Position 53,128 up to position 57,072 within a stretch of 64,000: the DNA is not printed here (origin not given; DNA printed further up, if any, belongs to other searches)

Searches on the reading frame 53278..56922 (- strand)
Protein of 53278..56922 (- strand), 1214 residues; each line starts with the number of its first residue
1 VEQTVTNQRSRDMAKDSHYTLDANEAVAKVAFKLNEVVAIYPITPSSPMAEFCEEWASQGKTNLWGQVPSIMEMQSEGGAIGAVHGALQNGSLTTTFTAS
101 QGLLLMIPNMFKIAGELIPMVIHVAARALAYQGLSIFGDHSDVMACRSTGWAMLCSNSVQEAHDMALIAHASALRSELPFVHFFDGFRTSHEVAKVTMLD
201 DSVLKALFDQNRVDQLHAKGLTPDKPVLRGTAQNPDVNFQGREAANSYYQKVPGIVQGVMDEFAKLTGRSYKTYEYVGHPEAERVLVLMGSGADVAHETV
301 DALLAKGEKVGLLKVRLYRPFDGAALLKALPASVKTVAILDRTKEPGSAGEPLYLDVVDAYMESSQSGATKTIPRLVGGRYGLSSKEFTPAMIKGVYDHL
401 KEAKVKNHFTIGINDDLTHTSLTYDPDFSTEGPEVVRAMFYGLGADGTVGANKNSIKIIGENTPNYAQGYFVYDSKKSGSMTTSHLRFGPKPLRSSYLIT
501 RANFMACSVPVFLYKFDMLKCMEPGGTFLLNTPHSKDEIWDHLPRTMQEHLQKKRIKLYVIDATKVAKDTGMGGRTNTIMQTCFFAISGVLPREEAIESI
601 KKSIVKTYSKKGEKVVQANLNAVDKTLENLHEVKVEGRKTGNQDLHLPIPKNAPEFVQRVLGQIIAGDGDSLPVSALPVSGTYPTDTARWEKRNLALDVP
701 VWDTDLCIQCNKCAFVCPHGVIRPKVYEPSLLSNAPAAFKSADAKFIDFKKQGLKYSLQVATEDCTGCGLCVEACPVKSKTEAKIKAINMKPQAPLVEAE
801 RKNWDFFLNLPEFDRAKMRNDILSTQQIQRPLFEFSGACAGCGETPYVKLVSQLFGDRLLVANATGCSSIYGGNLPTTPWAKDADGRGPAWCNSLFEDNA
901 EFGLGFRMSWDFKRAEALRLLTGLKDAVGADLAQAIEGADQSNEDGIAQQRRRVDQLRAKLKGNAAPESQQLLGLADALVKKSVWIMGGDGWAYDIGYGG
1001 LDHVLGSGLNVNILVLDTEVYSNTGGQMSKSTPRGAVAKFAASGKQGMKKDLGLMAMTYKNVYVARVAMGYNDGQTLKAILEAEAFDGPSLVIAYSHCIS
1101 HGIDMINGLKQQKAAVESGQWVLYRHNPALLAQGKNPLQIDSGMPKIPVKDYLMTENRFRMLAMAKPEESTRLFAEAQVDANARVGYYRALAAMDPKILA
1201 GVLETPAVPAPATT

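Call 26: search_protein_families(library=pfam, proteins=[window:53278-56922:-], max_evalue=0.00001)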
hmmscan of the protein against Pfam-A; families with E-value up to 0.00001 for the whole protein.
window:53278-56922:- (1214 aa): 15 families
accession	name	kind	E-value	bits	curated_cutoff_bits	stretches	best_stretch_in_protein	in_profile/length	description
PF01855.24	POR_N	-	1.9e-82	276.9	27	1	30-260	2-230/231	Pyruvate flavodoxin/ferredoxin oxidoreductase, thiamine diP-bdg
PF01558.24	POR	-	1.8e-31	110.1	27.4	1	444-626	1-171/173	Pyruvate ferredoxin/flavodoxin oxidoreductase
PF10371.14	EKR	-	3.7e-21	75.2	27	1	645-696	4-55/55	Domain of unknown function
PF17147.9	PFOR_II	-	7.8e-14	52.3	27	1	282-379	1-94/102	Pyruvate:ferredoxin oxidoreductase core domain II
PF00037.32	Fer4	-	1.8e-11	43.8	21.1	2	700-723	1-24/24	4Fe-4S binding domain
PF12837.12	Fer4_6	-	2.9e-10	40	25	1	699-722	1-24/24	4Fe-4S binding domain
PF12838.12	Fer4_7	-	5.3e-10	40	27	1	707-778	2-51/52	4Fe-4S dicluster domain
PF14697.11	Fer4_21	-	1.2e-09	38.6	35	0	757-778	33-54/59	4Fe-4S dicluster domain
PF13484.11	Fer4_16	-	1.3e-09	39.1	30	1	707-777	2-65/66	4Fe-4S double cluster binding domain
PF13187.11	Fer4_9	-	1.8e-08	34.7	27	1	707-778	2-50/52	4Fe-4S dicluster domain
PF13237.11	Fer4_10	-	2.4e-08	34.2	25.5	1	702-776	4-53/53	4Fe-4S dicluster domain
PF02775.26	TPP_enzyme_C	-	4.3e-08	33.5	21.9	1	980-1093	45-150/151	Thiamine pyrophosphate enzyme, C-terminal TPP binding domain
PF12797.12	Fer4_2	-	1e-07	31.8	24.5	0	762-777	7-22/22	4Fe-4S binding domain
PF13534.11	Fer4_17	-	2.5e-07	31.6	22.2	0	704-721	43-60/61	4Fe-4S dicluster domain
PF13183.11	Fer4_8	-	3.3e-06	28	27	1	705-778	3-67/68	4Fe-4S dicluster domain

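Call 42: find_homologous_proteins(query=window:53278-56922:-, max_evalue=1e-50)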
Query window:53278-56922:- (1214 aa): 8000 proteins with E <= 1e-50 among 8000 candidates; the best 120 are listed.
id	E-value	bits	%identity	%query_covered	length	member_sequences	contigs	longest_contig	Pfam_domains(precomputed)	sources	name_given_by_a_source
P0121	0.0e+0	2771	100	99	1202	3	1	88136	PF14697.12,PF01855.25,PF12837.13,PF13484.12,PF12838.13,PF13534.12,PF01558.26,PF02775.27,PF10371.15,PF12797.13,PF00037.33,PF17147.10,PF13237.12,PF13183.12,PF13187.12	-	-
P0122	0.0e+0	2183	77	98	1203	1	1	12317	PF14697.12,PF01855.25,PF12837.13,PF13484.12,PF12838.13,PF13534.12,PF01558.26,PF02775.27,PF10371.15,PF12797.13,PF00037.33,PF17147.10,PF13237.12,PF13187.12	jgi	jgi:pyruvate-ferredoxin/flavodoxin oxidoreductase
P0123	0.0e+0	2121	75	99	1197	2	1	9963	PF14697.12,PF01855.25,PF12837.13,PF13484.12,PF12838.13,PF13534.12,PF01558.26,PF02775.27,PF10371.15,PF12797.13,PF00037.33,PF17147.10,PF13237.12,PF13187.12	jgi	jgi:pyruvate-ferredoxin/flavodoxin oxidoreductase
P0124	0.0e+0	2066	74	99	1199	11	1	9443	PF14697.12,PF01855.25,PF12837.13,PF13484.12,PF12838.13,PF01558.26,PF02775.27,PF10371.15,PF12797.13,PF00037.33,PF17147.10,PF13237.12,PF13183.12,PF13187.12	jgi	-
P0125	0.0e+0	2042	74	98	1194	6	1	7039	PF14697.12,PF01855.25,PF12837.13,PF13484.12,PF12838.13,PF13534.12,PF01558.26,PF02775.27,PF10371.15,PF12797.13,PF00037.33,PF17147.10,PF13237.12,PF13183.12,PF13187.12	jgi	-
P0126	0.0e+0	1912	70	97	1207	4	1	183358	PF14697.12,PF01855.25,PF12837.13,PF13484.12,PF12838.13,PF12800.13,PF01558.26,PF02775.27,PF10371.15,PF12797.13,PF00037.33,PF17147.10,PF13237.12,PF13183.12,PF13187.12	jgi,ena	-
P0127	0.0e+0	1869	68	97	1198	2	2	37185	PF14697.12,PF01855.25,PF12837.13,PF13484.12,PF12838.13,PF12800.13,PF01558.26,PF02775.27,PF10371.15,PF12797.13,PF00037.33,PF17147.10,PF13237.12,PF13183.12,PF13187.12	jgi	jgi:pyruvate-ferredoxin/flavodoxin oxidoreductase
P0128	0.0e+0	1868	68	98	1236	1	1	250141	PF14697.12,PF01855.25,PF12837.13,PF13484.12,PF12838.13,PF12800.13,PF01558.26,PF02775.27,PF10371.15,PF12797.13,PF00037.33,PF17147.10,PF25160.2,PF13237.12,PF13183.12,PF13187.12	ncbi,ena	-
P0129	0.0e+0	1860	67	98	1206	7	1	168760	PF14697.12,PF01855.25,PF12837.13,PF13484.12,PF12838.13,PF12800.13,PF01558.26,PF02775.27,PF10371.15,PF12797.13,PF00037.33,PF17147.10,PF13237.12,PF13183.12,PF13187.12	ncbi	-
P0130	0.0e+0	1849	67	99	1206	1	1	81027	PF14697.12,PF01855.25,PF12837.13,PF13484.12,PF12838.13,PF01558.26,PF02775.27,PF10371.15,PF12797.13,PF00037.33,PF17147.10,PF13237.12,PF13183.12,PF13187.12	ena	-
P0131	0.0e+0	1848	67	99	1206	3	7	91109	PF14697.12,PF01855.25,PF12837.13,PF13484.12,PF12838.13,PF01558.26,PF02775.27,PF10371.15,PF12797.13,PF00037.33,PF17147.10,PF13237.12,PF13183.12,PF13187.12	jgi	jgi:pyruvate-ferredoxin/flavodoxin oxidoreductase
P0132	0.0e+0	1847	67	99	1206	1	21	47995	PF14697.12,PF01855.25,PF12837.13,PF13484.12,PF12838.13,PF01558.26,PF02775.27,PF10371.15,PF12797.13,PF00037.33,PF17147.10,PF13237.12,PF13183.12,PF13187.12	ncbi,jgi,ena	ncbi:MAG: pyruvate:ferredoxin (flavodoxin) oxidoreductase [Verrucomicrobiota bacterium]|jgi:pyruvate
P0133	0.0e+0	1847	67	99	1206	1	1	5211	PF14697.12,PF01855.25,PF12837.13,PF13484.12,PF12838.13,PF01558.26,PF02775.27,PF10371.15,PF12797.13,PF00037.33,PF17147.10,PF13237.12,PF13183.12,PF13187.12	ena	-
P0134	0.0e+0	1846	67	99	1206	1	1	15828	PF14697.12,PF01855.25,PF12837.13,PF13484.12,PF12838.13,PF01558.26,PF02775.27,PF10371.15,PF12797.13,PF00037.33,PF17147.10,PF13237.12,PF13183.12,PF13187.12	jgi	-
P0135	0.0e+0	1845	67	99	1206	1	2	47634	PF14697.12,PF01855.25,PF12837.13,PF13484.12,PF12838.13,PF01558.26,PF02775.27,PF10371.15,PF12797.13,PF00037.33,PF17147.10,PF13237.12,PF13183.12,PF13187.12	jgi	jgi:pyruvate-ferredoxin/flavodoxin oxidoreductase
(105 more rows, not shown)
